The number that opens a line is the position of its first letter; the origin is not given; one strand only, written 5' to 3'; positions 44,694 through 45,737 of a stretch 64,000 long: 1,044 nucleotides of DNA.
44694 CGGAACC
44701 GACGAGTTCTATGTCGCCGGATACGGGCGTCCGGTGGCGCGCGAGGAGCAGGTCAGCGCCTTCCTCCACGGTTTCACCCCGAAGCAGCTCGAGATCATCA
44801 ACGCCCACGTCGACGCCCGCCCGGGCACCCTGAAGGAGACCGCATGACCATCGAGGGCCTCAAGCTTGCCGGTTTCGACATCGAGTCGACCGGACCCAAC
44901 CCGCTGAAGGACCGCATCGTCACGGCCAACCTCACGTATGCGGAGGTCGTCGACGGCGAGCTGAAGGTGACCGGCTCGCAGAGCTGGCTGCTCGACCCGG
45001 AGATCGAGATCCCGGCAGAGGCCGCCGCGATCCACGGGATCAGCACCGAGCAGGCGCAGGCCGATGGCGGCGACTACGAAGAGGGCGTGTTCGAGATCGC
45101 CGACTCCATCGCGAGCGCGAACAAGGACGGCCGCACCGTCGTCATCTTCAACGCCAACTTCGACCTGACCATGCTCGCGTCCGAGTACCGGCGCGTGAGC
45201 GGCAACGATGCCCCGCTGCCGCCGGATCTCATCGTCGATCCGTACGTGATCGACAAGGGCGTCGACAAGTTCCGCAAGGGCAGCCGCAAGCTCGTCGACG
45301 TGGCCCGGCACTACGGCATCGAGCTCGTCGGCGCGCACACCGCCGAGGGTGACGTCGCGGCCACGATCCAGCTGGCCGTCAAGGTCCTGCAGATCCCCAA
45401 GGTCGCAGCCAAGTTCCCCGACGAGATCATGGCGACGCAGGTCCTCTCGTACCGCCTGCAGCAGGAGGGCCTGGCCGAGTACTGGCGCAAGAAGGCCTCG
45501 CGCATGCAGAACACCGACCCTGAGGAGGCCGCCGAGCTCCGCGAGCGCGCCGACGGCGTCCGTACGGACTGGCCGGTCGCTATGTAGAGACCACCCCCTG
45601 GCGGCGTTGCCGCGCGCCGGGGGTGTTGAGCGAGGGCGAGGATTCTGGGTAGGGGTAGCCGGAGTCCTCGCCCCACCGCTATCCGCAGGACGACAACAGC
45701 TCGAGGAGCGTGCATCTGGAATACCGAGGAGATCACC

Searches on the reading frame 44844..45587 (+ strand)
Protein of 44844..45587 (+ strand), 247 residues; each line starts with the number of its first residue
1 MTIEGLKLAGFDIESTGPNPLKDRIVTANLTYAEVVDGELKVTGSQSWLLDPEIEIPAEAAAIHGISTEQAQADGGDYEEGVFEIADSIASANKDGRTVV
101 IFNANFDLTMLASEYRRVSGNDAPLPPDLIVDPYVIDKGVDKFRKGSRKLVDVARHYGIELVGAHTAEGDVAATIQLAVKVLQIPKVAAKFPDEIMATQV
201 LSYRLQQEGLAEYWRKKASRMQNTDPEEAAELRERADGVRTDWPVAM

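Call 89: find_homologous_proteins(query=window:44844-45587:+, max_evalue=1e-30)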
Query window:44844-45587:+ (247 aa): 247 proteins with E <= 1e-30 among 1744 candidates; the best 120 are listed.
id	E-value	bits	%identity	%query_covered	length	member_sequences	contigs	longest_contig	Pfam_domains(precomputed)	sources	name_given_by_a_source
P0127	3.2e-157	539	100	100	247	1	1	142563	PF00929.32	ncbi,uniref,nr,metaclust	ncbi:putative DNA polymerase III subunit epsilon [Rhodococcus phage E3]|uniref:putative DNA polymera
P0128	2.4e-89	317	60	99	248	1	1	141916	PF00929.32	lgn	-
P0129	6.5e-81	290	56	98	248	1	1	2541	PF00929.32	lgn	-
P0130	3.4e-56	209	48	97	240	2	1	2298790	PF00929.32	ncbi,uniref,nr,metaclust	ncbi:hypothetical protein A3852_12820 [Rhodococcus qingshengii]|uniref:exonuclease domain-containing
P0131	2.5e-55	206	48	97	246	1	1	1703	PF00929.32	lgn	-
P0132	2.9e-55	206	48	99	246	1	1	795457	PF00929.32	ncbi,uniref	ncbi:exonuclease domain-containing protein [Rhodococcus qingshengii]|uniref:exonuclease domain-conta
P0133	6.5e-55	205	47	97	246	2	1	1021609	PF00929.32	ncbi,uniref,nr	ncbi:exonuclease domain-containing protein [Rhodococcus qingshengii]|uniref:exonuclease domain-conta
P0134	9.9e-55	204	48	97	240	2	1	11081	PF00929.32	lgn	-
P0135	1.5e-54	203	47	98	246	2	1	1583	PF00929.32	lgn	-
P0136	2.8e-54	202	46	97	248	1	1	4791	PF00929.32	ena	-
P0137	3.5e-53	199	47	97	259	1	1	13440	PF00929.32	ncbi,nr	ncbi:MAG: 3'-5' exonuclease [Rhodococcus sp. (in: high G+C Gram-positive bacteria)]|nr:MAG: 3'-5' ex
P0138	7.1e-53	198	45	98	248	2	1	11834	PF00929.32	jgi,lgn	-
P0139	3.3e-48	183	48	84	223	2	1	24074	PF00929.32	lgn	-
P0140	4.3e-46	176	43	99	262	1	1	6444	PF00929.32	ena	-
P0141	6.1e-46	175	44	97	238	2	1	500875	PF00929.32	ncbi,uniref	ncbi:exonuclease domain-containing protein [Amycolatopsis thailandensis]|uniref:exonuclease domain-c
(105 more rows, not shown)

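Call 91: find_encoding_contigs(protein=P0128, flank=10000, max_places=2)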
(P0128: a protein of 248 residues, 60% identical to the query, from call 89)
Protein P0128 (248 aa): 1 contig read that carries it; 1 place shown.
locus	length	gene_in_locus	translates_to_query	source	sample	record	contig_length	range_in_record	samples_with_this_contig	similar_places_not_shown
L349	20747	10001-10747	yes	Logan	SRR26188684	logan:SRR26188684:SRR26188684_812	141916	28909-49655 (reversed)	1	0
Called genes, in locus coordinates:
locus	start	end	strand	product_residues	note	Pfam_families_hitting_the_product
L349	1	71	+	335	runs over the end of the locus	-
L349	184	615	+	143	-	-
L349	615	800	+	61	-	-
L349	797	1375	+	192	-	-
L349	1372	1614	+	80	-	PF19575:HTH_58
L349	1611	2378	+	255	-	-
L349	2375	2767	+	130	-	PF19905:DUF6378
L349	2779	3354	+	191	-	-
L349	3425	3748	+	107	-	-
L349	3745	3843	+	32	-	-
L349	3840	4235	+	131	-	-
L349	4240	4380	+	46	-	-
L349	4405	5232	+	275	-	PF01145:Band_7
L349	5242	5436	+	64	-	-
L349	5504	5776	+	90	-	-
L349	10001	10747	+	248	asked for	PF00929:RNase_T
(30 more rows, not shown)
